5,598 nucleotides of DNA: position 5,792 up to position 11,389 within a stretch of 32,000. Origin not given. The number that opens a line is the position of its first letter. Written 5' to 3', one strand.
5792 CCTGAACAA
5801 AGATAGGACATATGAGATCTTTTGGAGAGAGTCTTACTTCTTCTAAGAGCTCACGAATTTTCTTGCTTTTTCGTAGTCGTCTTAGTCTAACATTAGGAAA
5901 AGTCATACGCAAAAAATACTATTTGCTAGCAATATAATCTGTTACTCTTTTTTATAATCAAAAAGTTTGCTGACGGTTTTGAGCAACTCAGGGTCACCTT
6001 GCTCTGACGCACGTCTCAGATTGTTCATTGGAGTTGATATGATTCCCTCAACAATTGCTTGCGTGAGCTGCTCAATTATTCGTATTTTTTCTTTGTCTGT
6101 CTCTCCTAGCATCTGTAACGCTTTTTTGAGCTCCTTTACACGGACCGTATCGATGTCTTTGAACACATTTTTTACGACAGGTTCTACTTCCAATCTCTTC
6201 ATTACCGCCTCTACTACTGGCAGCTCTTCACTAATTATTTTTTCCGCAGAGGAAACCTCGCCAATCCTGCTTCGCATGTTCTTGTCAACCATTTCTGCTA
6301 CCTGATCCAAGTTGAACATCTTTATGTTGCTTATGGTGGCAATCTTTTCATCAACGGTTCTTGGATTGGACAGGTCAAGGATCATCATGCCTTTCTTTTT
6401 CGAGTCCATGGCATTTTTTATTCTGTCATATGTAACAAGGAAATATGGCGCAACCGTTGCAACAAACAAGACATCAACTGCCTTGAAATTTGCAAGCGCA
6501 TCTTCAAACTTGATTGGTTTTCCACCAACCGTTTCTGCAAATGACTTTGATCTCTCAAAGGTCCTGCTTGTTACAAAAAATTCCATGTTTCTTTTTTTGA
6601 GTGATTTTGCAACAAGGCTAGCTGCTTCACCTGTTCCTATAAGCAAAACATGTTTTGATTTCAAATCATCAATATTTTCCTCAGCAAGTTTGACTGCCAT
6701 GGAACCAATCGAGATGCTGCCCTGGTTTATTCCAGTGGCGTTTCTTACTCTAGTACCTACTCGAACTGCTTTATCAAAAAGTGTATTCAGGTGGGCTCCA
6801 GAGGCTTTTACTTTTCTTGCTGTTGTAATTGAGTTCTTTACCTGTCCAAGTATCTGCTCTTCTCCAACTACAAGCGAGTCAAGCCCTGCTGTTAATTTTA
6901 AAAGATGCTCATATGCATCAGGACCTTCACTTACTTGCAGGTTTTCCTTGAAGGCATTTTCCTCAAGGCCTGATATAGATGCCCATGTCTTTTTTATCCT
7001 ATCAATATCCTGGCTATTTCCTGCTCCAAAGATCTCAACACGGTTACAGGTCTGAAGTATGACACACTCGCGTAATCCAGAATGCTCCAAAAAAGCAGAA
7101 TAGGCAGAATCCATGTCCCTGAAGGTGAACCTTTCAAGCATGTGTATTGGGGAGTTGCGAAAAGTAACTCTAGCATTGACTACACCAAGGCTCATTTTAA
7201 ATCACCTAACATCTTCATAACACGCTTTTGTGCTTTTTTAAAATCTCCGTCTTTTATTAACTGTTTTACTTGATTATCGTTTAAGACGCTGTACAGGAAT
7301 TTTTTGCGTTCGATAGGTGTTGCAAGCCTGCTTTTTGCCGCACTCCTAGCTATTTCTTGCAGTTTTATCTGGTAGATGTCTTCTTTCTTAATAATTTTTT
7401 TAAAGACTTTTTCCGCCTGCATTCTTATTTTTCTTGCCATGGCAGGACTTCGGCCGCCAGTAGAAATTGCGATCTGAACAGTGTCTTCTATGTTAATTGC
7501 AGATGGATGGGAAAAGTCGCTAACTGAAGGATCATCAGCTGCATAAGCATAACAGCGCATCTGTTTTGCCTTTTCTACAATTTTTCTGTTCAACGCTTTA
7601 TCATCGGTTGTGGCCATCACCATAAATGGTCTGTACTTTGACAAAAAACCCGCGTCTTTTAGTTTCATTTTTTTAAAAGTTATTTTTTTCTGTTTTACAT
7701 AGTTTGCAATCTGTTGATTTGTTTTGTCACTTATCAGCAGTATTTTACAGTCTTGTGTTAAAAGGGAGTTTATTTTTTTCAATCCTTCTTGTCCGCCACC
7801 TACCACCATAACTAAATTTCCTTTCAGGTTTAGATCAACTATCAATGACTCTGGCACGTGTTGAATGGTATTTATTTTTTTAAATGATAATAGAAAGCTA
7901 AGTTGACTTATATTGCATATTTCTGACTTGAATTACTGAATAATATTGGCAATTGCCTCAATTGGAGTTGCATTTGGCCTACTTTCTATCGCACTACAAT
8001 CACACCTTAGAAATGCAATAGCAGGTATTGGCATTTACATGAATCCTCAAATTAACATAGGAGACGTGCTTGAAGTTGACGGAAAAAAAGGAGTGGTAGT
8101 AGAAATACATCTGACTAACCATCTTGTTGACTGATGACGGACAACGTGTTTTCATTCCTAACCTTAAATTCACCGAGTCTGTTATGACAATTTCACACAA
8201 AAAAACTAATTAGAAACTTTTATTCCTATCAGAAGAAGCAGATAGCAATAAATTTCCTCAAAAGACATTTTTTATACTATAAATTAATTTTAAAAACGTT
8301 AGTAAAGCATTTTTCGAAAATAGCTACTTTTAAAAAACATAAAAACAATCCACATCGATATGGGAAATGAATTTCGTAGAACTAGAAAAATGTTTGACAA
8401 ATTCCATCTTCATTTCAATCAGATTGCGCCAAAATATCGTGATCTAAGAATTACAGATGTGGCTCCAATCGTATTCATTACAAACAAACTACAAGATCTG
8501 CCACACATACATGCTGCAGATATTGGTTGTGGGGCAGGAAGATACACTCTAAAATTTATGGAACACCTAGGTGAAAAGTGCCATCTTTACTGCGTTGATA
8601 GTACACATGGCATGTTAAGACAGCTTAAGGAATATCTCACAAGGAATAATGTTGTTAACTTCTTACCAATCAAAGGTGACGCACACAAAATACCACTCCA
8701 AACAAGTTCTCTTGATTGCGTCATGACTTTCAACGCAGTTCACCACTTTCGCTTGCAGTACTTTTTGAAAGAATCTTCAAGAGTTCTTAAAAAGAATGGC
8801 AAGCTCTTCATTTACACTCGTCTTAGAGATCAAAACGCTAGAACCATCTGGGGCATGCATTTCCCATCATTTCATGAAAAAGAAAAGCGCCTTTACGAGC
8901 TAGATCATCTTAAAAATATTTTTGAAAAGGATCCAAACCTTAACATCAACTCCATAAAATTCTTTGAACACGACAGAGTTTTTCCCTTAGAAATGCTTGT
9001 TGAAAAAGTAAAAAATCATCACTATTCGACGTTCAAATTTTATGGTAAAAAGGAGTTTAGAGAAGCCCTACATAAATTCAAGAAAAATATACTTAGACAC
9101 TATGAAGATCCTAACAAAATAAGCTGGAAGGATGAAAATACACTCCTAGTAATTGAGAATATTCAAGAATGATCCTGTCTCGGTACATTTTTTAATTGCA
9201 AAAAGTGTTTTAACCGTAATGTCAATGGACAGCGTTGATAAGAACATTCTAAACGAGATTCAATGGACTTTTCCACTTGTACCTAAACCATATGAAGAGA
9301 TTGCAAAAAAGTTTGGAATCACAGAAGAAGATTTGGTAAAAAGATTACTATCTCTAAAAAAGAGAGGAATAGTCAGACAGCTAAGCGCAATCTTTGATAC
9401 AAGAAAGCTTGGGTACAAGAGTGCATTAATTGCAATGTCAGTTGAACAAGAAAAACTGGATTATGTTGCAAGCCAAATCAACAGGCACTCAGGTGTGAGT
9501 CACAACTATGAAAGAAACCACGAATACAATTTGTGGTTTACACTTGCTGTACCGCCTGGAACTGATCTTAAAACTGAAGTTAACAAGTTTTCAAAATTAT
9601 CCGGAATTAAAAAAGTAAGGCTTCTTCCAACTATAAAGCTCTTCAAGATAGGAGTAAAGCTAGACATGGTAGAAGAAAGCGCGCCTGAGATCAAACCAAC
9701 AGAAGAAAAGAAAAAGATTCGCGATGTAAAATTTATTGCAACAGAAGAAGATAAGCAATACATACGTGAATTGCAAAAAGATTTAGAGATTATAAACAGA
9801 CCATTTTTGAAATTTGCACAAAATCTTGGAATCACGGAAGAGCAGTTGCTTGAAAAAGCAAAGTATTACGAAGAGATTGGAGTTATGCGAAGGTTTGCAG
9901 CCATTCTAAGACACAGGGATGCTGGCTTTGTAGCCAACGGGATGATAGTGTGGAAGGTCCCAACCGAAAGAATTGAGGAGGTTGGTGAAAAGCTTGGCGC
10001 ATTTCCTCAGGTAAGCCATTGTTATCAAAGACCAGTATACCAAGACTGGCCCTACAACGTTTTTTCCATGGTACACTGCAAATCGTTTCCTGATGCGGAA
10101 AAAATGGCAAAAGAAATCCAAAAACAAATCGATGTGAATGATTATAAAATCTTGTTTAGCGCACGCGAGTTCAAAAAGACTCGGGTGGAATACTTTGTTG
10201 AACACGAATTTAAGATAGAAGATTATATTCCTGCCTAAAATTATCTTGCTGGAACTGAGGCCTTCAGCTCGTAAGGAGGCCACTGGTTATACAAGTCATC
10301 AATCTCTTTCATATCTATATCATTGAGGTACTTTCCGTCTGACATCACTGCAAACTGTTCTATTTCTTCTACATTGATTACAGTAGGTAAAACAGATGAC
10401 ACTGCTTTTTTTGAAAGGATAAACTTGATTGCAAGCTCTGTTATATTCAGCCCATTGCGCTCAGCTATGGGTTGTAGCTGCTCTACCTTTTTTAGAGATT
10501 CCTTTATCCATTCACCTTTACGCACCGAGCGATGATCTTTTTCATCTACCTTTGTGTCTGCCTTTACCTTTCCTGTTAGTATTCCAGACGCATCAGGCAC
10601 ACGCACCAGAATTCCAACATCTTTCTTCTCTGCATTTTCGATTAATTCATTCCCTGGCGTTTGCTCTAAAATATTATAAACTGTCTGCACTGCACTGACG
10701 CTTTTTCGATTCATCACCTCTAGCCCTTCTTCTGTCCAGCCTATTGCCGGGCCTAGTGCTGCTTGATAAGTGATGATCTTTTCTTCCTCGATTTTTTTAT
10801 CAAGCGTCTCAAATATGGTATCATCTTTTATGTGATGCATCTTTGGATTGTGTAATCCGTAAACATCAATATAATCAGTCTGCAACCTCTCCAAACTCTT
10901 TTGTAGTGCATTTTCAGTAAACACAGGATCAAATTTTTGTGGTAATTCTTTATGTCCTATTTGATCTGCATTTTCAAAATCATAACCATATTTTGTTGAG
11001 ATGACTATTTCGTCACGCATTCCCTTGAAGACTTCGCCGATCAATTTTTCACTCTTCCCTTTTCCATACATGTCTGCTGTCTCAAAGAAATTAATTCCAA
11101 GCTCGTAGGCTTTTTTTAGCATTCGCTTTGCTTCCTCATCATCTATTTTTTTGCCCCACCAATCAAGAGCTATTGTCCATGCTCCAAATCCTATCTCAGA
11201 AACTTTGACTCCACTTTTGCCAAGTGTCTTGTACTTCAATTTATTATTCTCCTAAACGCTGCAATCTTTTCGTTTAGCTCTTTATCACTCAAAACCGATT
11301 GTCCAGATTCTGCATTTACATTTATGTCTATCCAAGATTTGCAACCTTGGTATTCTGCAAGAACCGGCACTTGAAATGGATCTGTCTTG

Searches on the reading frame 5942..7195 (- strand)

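Call 53: search_protein_families(library=pfam, proteins=[window:5942-7195:-], max_evalue=0.001)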
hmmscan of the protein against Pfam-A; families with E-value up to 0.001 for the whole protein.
window:5942-7195:- (417 aa): 4 families
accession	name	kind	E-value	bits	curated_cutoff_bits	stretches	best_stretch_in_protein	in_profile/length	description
PF05201.20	GlutR_N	-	5.8e-41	140.2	27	1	10-154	3-151/151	Glutamyl-tRNAGlu reductase, N-terminal domain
PF01488.26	Shikimate_DH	-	1.9e-29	102.9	24.3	1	169-301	1-137/138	Shikimate / quinate 5-dehydrogenase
PF00745.25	GlutR_dimer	-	9.5e-19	68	22.9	1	317-413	2-98/99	Glutamyl-tRNAGlu reductase, dimerisation domain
PF02826.25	2-Hacid_dh_C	-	4.6e-05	23.3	25.1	1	171-283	27-134/178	D-isomer specific 2-hydroxyacid dehydrogenase, NAD binding domain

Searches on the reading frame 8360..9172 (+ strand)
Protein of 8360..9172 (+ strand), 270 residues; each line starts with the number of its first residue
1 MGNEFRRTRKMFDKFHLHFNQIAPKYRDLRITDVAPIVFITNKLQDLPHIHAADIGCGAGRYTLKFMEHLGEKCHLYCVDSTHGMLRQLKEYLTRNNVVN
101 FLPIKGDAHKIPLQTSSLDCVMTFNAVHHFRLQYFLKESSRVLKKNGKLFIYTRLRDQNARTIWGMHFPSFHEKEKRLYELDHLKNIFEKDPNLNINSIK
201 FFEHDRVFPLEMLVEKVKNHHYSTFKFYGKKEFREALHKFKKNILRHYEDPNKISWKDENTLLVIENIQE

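Call 53: search_protein_families(library=pfam, proteins=[window:8360-9172:+], max_evalue=0.001)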
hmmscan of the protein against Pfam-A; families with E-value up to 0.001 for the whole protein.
window:8360-9172:+ (270 aa): 7 families
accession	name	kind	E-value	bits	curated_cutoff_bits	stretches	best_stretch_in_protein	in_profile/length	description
PF08241.18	Methyltransf_11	-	1.1e-18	68.1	21.2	1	54-151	2-95/95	Methyltransferase domain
PF13649.12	Methyltransf_25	-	8.9e-18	65.2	27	1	53-147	2-97/97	Methyltransferase domain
PF13847.12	Methyltransf_31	-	2.6e-13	50.3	27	1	51-152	6-110/145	Methyltransferase domain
PF08242.18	Methyltransf_12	-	2.5e-11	44.6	30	1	54-149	2-98/98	Methyltransferase domain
PF01209.24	Ubie_methyltran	-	5.9e-09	36.1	20.1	1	40-151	39-151/233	ubiE/COQ5 methyltransferase family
PF05175.20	MTS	-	4.7e-06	26.8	23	1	43-154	26-141/170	Methyltransferase small domain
PF05148.21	Methyltransf_8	-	2.2e-05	24.9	27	1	6-151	35-156/219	Hypothetical methyltransferase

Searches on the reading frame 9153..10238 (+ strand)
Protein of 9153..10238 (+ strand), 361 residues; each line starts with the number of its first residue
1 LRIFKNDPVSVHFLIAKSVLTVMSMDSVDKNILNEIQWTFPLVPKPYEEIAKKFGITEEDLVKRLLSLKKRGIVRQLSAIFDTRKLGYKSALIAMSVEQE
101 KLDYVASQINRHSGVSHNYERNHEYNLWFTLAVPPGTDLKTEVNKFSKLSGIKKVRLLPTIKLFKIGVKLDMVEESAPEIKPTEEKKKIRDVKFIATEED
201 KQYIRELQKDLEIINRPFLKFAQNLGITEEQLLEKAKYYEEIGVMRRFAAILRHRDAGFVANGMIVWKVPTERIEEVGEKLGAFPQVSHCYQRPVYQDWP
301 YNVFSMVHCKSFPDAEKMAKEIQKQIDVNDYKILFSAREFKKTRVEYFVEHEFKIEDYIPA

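Call 53: search_protein_families(library=pfam, proteins=[window:9153-10238:+], max_evalue=0.001)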
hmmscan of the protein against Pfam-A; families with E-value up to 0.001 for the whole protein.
window:9153-10238:+ (361 aa): 3 families
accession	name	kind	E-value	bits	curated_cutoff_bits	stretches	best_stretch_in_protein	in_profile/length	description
PF17805.7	AsnC_trans_reg2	-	7.4e-56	186.7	27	2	257-341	2-86/86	AsnC-like ligand binding domain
PF22451.2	NirdL-like_HTH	-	2.8e-29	100.9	27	2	29-75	1-47/47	Siroheme decarboxylase NirDL-like HTH domain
PF13404.12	HTH_AsnC-type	-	0.0001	22.5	27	0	25-65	1-38/42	AsnC-type helix-turn-helix domain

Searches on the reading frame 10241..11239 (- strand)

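Call 53: search_protein_families(library=pfam, proteins=[window:10241-11239:-], max_evalue=0.001)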
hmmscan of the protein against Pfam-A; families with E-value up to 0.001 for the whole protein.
window:10241-11239:- (332 aa): 1 family
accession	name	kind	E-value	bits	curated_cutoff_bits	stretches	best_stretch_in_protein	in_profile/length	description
PF00248.27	Aldo_ket_red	-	2.4e-53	181.5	24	1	15-317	1-290/291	Aldo/keto reductase family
